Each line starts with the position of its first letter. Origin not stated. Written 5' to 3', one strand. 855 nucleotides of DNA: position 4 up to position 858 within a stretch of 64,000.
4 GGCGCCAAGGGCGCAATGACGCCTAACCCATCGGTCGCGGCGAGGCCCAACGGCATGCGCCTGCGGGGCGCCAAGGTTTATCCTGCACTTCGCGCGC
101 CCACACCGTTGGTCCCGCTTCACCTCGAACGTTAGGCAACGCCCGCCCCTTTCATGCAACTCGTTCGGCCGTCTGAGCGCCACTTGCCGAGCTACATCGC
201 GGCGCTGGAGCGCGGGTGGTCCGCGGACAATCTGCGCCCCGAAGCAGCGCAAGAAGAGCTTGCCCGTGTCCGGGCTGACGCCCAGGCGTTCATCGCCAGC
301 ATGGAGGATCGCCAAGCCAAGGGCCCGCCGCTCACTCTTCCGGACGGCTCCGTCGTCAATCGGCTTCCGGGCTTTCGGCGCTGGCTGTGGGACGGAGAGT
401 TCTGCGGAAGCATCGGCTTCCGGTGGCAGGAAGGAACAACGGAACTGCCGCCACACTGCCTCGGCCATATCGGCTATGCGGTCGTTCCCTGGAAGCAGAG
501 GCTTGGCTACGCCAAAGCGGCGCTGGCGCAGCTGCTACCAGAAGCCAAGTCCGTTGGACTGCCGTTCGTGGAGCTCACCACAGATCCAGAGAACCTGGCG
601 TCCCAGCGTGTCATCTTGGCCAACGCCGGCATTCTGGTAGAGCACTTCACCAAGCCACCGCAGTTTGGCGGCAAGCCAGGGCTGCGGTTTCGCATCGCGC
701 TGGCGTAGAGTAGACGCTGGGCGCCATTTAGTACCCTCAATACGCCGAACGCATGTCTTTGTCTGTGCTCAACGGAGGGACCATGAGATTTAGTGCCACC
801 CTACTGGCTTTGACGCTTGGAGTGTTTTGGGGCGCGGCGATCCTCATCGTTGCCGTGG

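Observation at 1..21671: Integron gene-cassette array: attC sites punctuate a one-directional train of small accessory genes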

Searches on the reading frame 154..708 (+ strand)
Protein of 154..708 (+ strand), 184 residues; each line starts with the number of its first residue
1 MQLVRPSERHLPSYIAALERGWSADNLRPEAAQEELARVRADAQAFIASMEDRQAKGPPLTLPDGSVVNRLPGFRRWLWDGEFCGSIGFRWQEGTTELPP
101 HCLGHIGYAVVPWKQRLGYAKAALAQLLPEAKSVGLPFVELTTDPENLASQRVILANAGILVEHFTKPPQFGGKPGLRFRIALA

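Call 9: find_encoding_contigs(protein=window:154-708:+, flank=10000, max_places=6)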
Protein window:154-708:+ (184 aa): 1 contig read that carries it; 1 place shown.
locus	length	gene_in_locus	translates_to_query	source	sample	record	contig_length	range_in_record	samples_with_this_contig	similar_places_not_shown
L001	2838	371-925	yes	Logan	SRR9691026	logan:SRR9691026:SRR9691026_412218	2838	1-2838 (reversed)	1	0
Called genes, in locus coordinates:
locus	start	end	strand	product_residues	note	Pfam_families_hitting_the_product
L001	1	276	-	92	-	?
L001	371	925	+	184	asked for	PF13302:Acetyltransf_3, PF00583:Acetyltransf_1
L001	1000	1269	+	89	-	-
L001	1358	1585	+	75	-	PF03073:TspO_MBR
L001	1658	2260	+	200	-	PF08534:Redoxin, PF00578:AhpC-TSA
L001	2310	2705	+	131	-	PF04828:GFA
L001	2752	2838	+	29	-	?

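Call 15: search_protein_families(library=pfam, proteins=[window:154-708:+], max_evalue=0.01)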
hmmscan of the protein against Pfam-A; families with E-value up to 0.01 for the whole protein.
window:154-708:+ (184 aa): 2 families
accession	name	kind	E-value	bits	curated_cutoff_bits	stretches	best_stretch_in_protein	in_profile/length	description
PF13302.13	Acetyltransf_3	-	2.5e-09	38.4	25.4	1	72-154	52-132/138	Acetyltransferase (GNAT) domain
PF00583.31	Acetyltransf_1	-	6.2e-09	36.6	20.7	1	77-153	38-110/116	Acetyltransferase (GNAT) family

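Call 24: find_related_loci(query=window:154-708:+, collection=genome_contigs, flank=10000)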
Query window:154-708:+ (184 aa) in genome_contigs; peptide patterns used: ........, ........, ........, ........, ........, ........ (x = any residue, [..] = any of these).
460 stretches matched a pattern; 396 encode a relative of the query (tblastn E <= 1e-3); the best 80 are kept; 80 distinct loci.
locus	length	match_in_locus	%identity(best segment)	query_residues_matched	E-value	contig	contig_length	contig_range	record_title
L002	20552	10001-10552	97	1-184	5e-119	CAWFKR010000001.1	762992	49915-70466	MAG: uncultured proteobacterium isolate MFD01872.bin.1.112 genome assembly, contig: contig_104715, whole genome shotgun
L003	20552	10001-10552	92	1-184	2e-114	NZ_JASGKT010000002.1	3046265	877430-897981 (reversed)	MAG: Piscinibacter sp. isolate 5N061 JMF-2111-06-0005.ont.bin.61_1, whole genome shotgun sequence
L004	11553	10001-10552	85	1-184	2e-107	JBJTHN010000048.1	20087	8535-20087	MAG: Betaproteobacteria bacterium isolate samp_4314_metadecoder_819 samp_4314_567823, whole genome shotgun sequence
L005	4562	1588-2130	87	1-181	4e-108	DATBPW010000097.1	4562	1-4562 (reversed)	MAG TPA_asm: Ramlibacter sp. isolate SMAG_U4087 k141_560213, whole genome shotgun sequence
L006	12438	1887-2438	77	1-184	4e-97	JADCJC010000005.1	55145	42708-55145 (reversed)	MAG: Rhodocyclaceae bacterium isolate M18BS1SP2A13MG M18BS1_5, whole genome shotgun sequence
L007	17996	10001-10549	77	1-183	8e-97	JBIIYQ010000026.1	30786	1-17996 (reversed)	MAG: Usitatibacteraceae bacterium isolate ME2005-10-10_3300044625_group2_bin134 Rohwer_bin2393_scaffold_609_c1, whole ge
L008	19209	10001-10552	78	1-183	6e-96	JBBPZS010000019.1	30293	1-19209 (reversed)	MAG: Chthoniobacterales bacterium isolate bin.69 bin.69_S4Ck141_493148_length_30293_cov_14.7119, whole genome shotgun se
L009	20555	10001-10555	76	1-184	8e-96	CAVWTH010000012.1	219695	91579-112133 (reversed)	MAG: uncultured Verrucomicrobiae bacterium isolate MFD05442.bin.2.31 genome assembly, contig: contig_36148, whole genome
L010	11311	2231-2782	78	1-183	4e-96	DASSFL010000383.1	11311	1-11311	MAG TPA_asm: Candidatus Udaeobacter sp. isolate SMAG_U1005 k141_1302336, whole genome shotgun sequence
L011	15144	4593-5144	76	1-184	4e-96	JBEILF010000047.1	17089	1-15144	MAG: Burkholderiales bacterium isolate Sample-104-S78-bin-106 Sample_104_S78-bin_106-k141_54473, whole genome shotgun se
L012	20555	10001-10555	77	1-184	4e-95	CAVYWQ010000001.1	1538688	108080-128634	MAG: uncultured Verrucomicrobiae bacterium isolate MFD04944.bin.1.79 genome assembly, contig: contig_24534, whole genome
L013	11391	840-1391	78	1-183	3e-95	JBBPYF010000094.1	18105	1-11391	MAG: Chthoniobacterales bacterium isolate bin.127 bin.127_S5Ck141_714849_length_18105_cov_10.9878, whole genome shotgun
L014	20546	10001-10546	79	1-181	6e-95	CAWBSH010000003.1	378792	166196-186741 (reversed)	MAG: uncultured Verrucomicrobiae bacterium isolate MFD01872.bin.2.57 genome assembly, contig: contig_110092, whole genom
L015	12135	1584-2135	77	1-183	2e-94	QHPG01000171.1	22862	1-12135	MAG: Verrucomicrobia bacterium isolate AV34 14_0927_05_20cm_scaffold_1288_curated, whole genome shotgun sequence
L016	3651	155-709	77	1-184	7e-95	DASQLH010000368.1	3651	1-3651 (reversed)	MAG TPA_asm: Chthoniobacterales bacterium isolate SMAG_U11933 k141_804649, whole genome shotgun sequence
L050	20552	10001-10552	73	1-183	2e-88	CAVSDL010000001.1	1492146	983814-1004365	MAG: uncultured beta proteobacterium isolate MFD02134.bin.1.210 genome assembly, contig: contig_1035, whole genome shotg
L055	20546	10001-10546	72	1-181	9e-88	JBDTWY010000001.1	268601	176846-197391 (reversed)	MAG: Betaproteobacteria bacterium isolate cluster4_bin.103 NODE_9_length_268601_cov_20.412104, whole genome shotgun sequ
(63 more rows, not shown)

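Call 44: search_protein_families(library=ncbifam, proteins=[L050:2909-3910:-, L055:5523-6626:-], max_evalue=0.00001)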
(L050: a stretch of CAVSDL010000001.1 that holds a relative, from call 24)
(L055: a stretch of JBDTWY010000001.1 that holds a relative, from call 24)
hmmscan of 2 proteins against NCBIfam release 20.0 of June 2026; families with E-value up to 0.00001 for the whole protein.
L050:2909-3910:- (333 aa): 10 families
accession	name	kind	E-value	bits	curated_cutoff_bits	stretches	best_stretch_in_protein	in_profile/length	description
TIGR02249.1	integrase_gron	subfamily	6.7e-143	475.7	265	1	13-326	1-314/315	integron integrase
NF011946.0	PRK15417.1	equivalog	4.4e-122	407.5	435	1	13-330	16-333/337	integron integrase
NF040815.2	recomb_XerA_Arch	equivalog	2e-49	168.5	220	2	244-312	186-254/263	site-specific tyrosine recombinase/integron integrase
NF001399.0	PRK00283.1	subfamily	3.1e-41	141.6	279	1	34-314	30-285/300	tyrosine recombinase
TIGR02225.1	recomb_XerD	equivalog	6.3e-41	140.6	329.6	2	244-314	206-276/290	site-specific tyrosine recombinase XerD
TIGR02224.1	recomb_XerC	equivalog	9.9e-41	140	335.15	2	245-312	210-277/295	tyrosine recombinase XerC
NF002331.0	PRK01287.1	subfamily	1.3e-31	109.9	371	2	249-312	248-312/365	site-specific tyrosine recombinase XerC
NF003462.0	PRK05084.1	equivalog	2.5e-16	59.4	267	1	269-319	301-351/360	tyrosine recombinase XerS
NF007371.0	PRK09871.1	subfamily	2.9e-10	40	222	1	247-311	109-173/198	tyrosine-type DNA invertase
NF007370.0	PRK09870.1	subfamily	4.6e-10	39.5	221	1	248-311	115-178/200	tyrosine-type DNA invertase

L055:5523-6626:- (367 aa): 10 families
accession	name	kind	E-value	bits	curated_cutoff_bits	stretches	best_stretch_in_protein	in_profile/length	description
TIGR02249.1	integrase_gron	subfamily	1.4e-138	461.5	265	1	53-366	1-314/315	integron integrase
NF011946.0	PRK15417.1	equivalog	1.1e-118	396.3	435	1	50-366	13-329/337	integron integrase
NF040815.2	recomb_XerA_Arch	equivalog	2.3e-48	165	220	2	285-352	187-254/263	site-specific tyrosine recombinase/integron integrase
NF001399.0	PRK00283.1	subfamily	1.5e-41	142.6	279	1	78-354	37-285/300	tyrosine recombinase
TIGR02224.1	recomb_XerC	equivalog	3.8e-41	141.4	335.15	2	287-352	212-277/295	tyrosine recombinase XerC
TIGR02225.1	recomb_XerD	equivalog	8.7e-41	140.1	329.6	2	285-354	207-276/290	site-specific tyrosine recombinase XerD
NF002331.0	PRK01287.1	subfamily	8.8e-29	100.6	371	2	289-352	248-312/365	site-specific tyrosine recombinase XerC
NF003462.0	PRK05084.1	equivalog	1.3e-16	60.3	267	1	308-362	300-354/360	tyrosine recombinase XerS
NF007371.0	PRK09871.1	subfamily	5.8e-10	39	222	1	288-351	110-173/198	tyrosine-type DNA invertase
NF007370.0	PRK09870.1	subfamily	2.7e-09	37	221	1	289-351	116-178/200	tyrosine-type DNA invertase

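Call 54: find_related_loci(query=window:154-708:+, collection=metagenome_contigs, flank=10000)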
Query window:154-708:+ (184 aa) in metagenome_contigs; peptide patterns used: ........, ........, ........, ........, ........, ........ (x = any residue, [..] = any of these).
600 stretches matched a pattern (row limit reached: there are more); 530 encode a relative of the query (tblastn E <= 1e-3); the best 80 are kept; 80 distinct loci.
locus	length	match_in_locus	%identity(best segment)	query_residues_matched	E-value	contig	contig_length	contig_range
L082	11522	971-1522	92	1-184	7e-115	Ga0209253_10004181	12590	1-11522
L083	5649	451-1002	91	1-184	4e-114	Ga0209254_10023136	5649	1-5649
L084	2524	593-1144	85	1-184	4e-111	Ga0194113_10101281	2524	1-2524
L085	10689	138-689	91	1-184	2e-105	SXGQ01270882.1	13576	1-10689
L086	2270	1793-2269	95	1-159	5e-104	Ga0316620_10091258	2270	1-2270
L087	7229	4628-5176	78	1-183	3e-98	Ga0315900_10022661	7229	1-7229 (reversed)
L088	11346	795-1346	79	1-183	1e-97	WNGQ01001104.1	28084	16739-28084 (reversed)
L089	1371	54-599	79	1-181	2e-104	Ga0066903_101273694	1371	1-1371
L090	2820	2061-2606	79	1-181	1e-99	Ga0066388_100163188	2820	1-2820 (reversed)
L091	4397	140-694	79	1-184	6e-97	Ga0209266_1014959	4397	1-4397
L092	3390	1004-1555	79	1-183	7e-98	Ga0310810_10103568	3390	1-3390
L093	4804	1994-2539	80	1-181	7e-97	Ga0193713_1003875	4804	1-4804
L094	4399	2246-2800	78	1-184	7e-97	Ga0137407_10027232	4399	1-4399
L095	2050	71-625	78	1-184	7e-101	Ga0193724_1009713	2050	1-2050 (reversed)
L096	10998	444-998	78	1-184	2e-96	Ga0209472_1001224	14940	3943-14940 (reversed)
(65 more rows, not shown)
